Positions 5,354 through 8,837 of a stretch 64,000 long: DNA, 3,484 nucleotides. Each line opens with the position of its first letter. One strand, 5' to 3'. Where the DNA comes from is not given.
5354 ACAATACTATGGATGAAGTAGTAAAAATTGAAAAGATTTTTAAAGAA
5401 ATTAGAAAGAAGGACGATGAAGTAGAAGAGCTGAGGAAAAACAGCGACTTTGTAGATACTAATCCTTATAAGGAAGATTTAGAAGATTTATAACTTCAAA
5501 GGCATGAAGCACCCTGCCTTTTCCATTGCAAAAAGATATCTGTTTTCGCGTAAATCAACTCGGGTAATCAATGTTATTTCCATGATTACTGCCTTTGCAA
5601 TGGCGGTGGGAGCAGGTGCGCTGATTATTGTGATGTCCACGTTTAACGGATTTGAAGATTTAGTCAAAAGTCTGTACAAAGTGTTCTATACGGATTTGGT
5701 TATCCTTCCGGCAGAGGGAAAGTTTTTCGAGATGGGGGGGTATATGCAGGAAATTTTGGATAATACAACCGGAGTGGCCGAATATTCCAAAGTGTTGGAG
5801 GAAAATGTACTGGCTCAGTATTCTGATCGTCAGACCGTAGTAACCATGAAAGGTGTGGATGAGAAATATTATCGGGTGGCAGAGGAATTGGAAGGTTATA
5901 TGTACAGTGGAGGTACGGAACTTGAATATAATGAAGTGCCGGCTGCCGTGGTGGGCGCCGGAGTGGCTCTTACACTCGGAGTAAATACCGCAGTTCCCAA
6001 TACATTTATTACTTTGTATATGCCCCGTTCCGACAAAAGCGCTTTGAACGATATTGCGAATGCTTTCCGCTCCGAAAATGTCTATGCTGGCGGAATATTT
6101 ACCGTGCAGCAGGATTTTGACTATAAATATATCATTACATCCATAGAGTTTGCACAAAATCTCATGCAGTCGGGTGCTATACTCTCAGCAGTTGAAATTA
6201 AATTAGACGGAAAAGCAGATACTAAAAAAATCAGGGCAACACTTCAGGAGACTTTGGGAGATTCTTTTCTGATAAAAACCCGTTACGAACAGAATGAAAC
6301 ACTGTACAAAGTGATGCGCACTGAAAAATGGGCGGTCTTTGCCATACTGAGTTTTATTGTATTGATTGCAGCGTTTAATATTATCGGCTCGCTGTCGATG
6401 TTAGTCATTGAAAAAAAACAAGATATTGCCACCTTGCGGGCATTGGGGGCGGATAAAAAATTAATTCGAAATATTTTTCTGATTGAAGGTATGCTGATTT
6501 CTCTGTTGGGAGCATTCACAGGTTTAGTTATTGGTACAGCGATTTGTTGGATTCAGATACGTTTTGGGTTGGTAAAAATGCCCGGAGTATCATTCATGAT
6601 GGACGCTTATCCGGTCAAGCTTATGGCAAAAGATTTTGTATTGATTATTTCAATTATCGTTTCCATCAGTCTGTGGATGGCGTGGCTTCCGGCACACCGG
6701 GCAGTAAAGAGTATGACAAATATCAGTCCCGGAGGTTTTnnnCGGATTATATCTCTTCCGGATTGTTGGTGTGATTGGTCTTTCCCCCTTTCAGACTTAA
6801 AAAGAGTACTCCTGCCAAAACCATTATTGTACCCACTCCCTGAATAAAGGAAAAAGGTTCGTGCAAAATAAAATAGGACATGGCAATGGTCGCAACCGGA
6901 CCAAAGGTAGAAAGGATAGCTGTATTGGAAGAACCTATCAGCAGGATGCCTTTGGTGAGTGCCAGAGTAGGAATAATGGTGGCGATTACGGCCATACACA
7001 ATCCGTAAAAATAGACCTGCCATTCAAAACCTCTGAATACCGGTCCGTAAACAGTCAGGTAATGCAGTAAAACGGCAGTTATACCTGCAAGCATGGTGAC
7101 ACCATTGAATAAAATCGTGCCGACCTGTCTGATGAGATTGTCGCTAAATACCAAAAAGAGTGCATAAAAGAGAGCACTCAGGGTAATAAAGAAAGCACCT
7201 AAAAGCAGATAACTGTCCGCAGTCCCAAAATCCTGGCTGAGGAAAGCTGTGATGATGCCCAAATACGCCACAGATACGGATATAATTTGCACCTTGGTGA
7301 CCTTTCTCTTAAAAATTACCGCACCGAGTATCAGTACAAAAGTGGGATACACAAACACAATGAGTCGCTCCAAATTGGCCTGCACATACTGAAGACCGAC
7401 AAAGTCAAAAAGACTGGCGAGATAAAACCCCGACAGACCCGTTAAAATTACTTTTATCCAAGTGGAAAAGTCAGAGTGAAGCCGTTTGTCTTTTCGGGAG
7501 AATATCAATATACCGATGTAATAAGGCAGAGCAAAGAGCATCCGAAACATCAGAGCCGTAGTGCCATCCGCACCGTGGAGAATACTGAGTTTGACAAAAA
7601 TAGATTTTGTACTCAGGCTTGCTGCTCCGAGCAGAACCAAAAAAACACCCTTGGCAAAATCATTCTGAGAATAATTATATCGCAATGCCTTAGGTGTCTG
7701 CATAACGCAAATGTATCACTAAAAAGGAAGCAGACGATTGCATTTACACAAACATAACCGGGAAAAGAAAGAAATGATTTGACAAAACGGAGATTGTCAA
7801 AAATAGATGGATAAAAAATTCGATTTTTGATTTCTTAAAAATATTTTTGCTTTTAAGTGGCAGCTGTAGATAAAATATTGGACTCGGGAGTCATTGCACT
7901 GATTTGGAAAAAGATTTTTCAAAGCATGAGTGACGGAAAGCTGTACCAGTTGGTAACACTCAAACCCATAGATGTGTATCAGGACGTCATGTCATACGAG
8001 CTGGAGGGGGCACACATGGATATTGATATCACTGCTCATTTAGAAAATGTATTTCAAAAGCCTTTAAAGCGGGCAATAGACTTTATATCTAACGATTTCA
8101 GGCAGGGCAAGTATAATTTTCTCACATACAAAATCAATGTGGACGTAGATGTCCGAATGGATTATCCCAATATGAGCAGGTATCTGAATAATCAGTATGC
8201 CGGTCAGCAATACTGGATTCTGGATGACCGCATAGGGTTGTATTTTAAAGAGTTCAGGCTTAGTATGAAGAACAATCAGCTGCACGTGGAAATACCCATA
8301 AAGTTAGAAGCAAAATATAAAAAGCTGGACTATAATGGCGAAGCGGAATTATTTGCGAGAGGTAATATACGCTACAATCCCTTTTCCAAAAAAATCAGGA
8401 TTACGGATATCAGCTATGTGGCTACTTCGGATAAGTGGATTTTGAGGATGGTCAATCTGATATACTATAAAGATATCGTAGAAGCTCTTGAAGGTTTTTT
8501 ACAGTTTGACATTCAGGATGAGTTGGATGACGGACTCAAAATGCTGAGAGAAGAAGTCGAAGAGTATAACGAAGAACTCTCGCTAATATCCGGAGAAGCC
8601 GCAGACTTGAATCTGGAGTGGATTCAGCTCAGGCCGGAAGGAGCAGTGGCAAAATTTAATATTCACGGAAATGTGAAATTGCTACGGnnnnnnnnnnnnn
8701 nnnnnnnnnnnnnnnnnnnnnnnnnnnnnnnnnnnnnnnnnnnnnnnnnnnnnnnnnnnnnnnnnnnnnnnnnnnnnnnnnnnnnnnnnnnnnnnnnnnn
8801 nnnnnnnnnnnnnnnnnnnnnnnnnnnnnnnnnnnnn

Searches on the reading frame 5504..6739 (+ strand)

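Call 72: search_protein_families(library=pfam, proteins=[window:5504-6739:+], max_evalue=0.00001)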
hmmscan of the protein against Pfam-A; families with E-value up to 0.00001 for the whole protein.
window:5504-6739:+ (412 aa): 2 families
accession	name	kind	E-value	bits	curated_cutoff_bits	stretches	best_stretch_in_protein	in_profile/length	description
PF02687.27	FtsX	-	1.1e-14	55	25.5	1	280-402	2-117/120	FtsX-like permease C-terminal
PF12704.14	MacB_PCD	-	6.1e-07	30.4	27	1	26-248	1-205/207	MacB-like periplasmic core domain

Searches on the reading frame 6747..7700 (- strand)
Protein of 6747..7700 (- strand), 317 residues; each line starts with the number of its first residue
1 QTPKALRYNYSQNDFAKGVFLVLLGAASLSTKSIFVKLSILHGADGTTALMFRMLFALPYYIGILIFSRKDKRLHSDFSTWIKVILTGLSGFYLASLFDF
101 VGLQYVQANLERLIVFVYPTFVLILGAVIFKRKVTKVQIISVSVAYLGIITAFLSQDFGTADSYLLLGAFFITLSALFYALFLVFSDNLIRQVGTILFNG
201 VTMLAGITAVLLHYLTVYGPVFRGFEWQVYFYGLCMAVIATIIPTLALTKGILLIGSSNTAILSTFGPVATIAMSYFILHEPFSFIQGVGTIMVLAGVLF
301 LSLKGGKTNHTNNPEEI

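Call 72: search_protein_families(library=pfam, proteins=[window:6747-7700:-], max_evalue=0.00001)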
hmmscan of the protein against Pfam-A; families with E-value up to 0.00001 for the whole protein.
window:6747-7700:- (317 aa): 1 family
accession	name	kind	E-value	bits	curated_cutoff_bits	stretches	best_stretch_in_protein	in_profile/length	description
PF00892.27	EamA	-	7.7e-32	110.9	28.2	2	17-152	2-133/135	EamA-like transporter family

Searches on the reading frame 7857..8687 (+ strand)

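Call 72: search_protein_families(library=pfam, proteins=[window:7857-8687:+], max_evalue=0.00001)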
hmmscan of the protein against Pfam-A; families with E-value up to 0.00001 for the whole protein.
window:7857-8687:+ (277 aa): 1 family
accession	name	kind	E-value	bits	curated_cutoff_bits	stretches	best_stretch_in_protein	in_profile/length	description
PF14356.11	DUF4403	-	9.1e-20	71.1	28.3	1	14-275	171-423/425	Domain of unknown function (DUF4403)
